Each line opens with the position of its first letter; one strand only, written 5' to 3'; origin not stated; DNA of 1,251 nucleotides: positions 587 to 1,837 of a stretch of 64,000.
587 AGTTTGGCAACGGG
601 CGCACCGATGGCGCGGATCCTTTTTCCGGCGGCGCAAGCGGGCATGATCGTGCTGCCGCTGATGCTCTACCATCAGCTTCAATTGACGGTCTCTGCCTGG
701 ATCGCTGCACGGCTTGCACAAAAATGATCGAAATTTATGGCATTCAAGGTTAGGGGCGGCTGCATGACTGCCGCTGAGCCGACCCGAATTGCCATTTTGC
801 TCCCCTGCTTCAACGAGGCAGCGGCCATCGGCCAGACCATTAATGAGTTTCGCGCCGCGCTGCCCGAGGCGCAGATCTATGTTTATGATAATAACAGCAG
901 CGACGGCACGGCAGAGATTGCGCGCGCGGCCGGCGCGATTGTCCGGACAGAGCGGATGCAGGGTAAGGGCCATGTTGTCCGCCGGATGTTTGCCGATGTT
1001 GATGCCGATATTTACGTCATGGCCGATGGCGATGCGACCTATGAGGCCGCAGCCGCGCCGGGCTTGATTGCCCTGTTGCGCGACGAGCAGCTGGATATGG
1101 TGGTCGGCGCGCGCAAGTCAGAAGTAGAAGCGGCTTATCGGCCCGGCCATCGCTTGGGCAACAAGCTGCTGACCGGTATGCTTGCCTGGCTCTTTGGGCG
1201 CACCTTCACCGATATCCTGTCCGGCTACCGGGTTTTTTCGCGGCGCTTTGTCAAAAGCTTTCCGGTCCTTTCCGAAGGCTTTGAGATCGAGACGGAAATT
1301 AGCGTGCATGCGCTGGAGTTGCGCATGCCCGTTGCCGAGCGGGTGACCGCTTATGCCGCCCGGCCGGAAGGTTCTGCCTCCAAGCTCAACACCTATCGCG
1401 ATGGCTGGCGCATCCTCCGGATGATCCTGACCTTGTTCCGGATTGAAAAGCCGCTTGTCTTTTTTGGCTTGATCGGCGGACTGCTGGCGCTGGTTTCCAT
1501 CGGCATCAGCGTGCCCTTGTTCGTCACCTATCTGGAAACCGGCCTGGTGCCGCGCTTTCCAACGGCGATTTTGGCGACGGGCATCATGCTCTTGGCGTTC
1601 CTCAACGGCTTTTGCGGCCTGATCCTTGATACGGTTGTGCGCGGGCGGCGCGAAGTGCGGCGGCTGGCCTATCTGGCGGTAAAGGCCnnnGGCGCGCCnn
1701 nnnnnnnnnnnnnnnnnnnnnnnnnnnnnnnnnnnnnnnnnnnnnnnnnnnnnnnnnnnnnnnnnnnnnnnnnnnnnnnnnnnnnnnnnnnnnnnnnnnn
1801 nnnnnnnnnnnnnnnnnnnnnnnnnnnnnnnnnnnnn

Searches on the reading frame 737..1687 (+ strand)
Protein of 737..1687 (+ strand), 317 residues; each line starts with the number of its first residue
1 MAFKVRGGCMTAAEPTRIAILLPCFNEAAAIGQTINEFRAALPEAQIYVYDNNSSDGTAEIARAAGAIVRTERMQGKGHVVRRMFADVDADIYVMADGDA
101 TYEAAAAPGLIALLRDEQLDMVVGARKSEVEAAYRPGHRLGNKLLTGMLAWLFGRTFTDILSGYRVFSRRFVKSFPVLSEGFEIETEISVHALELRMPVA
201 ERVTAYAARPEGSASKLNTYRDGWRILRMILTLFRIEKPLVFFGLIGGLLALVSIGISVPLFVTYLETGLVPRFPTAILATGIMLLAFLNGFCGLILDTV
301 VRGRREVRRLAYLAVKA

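Call 68: find_encoding_contigs(protein=window:737-1687:+, flank=10000, max_places=1)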
Protein window:737-1687:+ (317 aa): no gene with exactly this product is on record in the collection.
